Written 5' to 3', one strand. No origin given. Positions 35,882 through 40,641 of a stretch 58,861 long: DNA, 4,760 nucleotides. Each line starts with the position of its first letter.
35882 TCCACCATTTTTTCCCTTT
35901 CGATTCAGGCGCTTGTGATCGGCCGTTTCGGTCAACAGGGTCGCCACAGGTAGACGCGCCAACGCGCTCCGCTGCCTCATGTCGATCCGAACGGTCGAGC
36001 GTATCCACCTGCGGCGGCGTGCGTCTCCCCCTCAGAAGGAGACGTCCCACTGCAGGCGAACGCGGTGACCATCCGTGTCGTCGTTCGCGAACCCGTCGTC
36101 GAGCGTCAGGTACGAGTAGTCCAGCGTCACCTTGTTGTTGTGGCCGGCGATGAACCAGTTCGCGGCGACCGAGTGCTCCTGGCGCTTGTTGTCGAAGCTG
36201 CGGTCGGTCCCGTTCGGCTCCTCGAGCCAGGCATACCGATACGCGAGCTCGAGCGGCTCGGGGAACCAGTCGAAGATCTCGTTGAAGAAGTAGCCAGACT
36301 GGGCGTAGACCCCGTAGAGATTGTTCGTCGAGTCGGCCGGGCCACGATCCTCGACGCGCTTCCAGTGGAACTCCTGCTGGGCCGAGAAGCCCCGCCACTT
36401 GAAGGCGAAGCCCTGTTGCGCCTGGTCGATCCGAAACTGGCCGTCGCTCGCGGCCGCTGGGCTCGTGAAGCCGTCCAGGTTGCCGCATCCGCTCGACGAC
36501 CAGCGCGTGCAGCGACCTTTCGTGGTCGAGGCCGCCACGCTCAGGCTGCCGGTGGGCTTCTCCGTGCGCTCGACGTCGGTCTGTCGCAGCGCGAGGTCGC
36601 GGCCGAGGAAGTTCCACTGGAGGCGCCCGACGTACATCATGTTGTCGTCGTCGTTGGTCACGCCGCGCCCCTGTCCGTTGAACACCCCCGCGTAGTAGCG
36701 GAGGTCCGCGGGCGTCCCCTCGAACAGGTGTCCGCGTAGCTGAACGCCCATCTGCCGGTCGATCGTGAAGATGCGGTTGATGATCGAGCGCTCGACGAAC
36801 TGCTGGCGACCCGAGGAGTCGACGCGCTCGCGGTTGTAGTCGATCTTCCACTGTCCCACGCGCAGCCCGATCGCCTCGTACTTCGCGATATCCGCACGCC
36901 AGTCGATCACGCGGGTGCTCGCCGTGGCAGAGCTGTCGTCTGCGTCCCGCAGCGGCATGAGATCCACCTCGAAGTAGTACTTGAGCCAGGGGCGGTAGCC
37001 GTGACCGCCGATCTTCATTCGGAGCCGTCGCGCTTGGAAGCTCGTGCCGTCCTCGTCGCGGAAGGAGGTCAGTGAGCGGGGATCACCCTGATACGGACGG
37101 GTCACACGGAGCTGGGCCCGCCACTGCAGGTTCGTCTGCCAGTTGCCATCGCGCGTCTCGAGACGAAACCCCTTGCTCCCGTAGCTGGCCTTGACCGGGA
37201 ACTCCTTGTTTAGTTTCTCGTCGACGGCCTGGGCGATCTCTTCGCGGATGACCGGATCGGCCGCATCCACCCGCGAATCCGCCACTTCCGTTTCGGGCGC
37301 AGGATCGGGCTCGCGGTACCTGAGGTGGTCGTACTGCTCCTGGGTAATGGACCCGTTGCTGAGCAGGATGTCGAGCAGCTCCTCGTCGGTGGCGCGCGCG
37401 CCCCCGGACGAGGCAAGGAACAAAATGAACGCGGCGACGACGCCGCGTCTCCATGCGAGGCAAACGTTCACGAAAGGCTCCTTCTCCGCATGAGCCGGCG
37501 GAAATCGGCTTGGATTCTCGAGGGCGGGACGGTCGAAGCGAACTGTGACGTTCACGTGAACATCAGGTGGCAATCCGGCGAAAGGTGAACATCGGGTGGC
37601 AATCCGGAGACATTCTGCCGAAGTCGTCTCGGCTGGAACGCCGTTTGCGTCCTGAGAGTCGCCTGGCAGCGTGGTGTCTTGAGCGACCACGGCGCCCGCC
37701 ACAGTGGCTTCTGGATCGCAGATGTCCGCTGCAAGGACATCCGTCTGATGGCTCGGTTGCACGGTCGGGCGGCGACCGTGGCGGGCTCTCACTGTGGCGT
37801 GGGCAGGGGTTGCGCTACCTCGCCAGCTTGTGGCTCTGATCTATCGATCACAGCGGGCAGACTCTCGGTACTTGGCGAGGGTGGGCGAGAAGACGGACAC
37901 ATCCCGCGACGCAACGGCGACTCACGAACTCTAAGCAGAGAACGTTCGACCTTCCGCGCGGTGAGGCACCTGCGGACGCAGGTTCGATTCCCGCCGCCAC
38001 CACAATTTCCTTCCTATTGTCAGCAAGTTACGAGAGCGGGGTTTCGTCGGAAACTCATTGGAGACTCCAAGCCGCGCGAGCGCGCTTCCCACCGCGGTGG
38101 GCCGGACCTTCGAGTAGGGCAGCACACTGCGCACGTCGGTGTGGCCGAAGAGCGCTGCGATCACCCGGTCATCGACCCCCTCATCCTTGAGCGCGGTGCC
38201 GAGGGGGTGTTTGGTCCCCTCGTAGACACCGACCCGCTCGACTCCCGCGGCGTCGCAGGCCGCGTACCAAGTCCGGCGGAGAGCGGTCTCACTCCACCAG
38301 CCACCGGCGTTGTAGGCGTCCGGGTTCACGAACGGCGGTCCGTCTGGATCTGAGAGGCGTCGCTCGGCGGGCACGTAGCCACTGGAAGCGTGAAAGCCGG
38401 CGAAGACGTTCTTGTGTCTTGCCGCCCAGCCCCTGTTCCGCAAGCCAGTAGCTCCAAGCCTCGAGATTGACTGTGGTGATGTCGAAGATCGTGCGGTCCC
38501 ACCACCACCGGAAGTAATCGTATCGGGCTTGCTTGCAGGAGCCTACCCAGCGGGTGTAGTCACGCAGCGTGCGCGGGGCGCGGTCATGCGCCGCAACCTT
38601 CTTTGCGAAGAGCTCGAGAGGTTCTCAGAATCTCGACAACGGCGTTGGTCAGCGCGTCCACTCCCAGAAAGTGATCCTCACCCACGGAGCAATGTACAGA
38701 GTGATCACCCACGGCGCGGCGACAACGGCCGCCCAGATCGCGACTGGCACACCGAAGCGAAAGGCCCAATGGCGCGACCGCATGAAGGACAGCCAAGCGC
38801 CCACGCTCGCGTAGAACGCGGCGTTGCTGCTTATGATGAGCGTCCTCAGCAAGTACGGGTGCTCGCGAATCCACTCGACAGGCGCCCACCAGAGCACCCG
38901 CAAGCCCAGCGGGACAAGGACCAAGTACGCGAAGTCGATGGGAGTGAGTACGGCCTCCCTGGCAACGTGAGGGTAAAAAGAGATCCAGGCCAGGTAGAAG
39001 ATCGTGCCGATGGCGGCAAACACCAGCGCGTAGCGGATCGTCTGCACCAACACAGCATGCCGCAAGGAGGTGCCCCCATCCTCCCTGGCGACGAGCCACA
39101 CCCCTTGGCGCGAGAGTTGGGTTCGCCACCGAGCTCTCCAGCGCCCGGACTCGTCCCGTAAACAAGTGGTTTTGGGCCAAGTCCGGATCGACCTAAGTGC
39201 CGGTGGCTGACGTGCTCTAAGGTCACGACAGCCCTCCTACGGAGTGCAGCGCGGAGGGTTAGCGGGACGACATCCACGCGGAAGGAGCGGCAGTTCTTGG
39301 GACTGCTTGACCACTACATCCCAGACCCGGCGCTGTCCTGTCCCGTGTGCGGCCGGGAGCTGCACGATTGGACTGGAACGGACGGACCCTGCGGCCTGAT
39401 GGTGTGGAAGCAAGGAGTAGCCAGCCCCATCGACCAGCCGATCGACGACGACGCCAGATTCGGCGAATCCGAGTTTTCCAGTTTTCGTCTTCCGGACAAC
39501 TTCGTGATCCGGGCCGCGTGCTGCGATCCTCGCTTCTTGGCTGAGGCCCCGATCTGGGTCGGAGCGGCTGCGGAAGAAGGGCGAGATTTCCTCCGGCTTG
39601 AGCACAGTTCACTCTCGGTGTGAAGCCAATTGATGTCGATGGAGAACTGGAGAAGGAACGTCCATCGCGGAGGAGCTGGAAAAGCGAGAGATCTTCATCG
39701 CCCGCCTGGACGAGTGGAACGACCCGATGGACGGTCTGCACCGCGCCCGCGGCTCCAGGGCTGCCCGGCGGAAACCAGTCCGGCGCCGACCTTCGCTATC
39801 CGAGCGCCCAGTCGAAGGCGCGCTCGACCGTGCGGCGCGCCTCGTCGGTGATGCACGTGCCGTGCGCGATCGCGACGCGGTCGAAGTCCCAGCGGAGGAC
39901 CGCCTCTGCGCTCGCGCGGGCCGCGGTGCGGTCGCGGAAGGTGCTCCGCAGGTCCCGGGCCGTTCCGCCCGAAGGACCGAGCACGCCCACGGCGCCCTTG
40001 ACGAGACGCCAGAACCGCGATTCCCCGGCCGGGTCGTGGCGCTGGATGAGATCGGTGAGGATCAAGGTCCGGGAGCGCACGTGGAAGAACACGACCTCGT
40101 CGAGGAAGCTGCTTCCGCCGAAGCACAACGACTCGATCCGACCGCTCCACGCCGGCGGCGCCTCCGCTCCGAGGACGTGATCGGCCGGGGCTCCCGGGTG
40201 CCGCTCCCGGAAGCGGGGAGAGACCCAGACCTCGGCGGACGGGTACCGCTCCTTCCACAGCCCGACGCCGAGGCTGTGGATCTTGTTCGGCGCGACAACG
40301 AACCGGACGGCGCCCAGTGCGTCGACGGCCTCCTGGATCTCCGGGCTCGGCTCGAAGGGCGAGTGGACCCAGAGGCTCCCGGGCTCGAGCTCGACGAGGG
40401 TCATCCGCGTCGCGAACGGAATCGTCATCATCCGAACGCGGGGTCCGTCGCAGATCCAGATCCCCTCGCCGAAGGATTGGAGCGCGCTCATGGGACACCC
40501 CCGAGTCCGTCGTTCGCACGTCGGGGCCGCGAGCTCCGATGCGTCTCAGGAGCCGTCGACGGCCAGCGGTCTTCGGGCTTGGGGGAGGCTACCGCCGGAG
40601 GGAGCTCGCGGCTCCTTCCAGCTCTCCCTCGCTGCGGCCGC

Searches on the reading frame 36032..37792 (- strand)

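Call 8: search_protein_families(library=pfam, proteins=[window:36032-37792:-], max_evalue=0.01)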
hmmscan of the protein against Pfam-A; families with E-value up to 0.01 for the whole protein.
window:36032-37792:- (586 aa): 1 family
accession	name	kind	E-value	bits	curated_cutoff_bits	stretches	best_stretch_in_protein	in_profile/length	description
PF07396.17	Porin_O_P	-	1.3e-18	67.8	20.9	1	246-582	20-368/370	Phosphate-selective porin O and P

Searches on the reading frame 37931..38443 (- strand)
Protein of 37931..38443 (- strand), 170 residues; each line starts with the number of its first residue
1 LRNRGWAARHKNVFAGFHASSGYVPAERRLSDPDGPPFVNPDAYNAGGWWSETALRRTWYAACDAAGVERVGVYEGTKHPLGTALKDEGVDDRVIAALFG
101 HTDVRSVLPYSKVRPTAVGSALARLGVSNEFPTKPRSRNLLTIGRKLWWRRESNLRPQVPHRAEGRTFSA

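Call 8: search_protein_families(library=pfam, proteins=[window:37931-38443:-], max_evalue=0.01)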
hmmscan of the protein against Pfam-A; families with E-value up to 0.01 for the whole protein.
window:37931-38443:- (170 aa): 1 family
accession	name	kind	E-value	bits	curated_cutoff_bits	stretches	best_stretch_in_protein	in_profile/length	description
PF00589.27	Phage_integrase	-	6.6e-05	23.2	27.1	1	51-113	106-168/172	Phage integrase family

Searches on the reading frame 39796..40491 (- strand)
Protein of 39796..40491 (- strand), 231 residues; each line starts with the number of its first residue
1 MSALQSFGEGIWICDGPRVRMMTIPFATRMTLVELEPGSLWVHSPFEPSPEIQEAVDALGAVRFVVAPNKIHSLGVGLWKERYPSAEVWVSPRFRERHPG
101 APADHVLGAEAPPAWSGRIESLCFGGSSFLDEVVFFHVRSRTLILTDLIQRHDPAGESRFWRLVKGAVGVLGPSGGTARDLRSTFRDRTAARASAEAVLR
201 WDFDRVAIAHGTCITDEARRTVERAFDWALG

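Call 8: search_protein_families(library=pfam, proteins=[window:39796-40491:-], max_evalue=0.01)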
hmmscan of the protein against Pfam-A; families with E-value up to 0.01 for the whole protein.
window:39796-40491:- (231 aa): 1 family
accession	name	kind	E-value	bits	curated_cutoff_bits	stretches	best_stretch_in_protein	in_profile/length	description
PF14234.11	DUF4336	-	5.8e-18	65.6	28.5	1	21-149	13-162/321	Domain of unknown function (DUF4336)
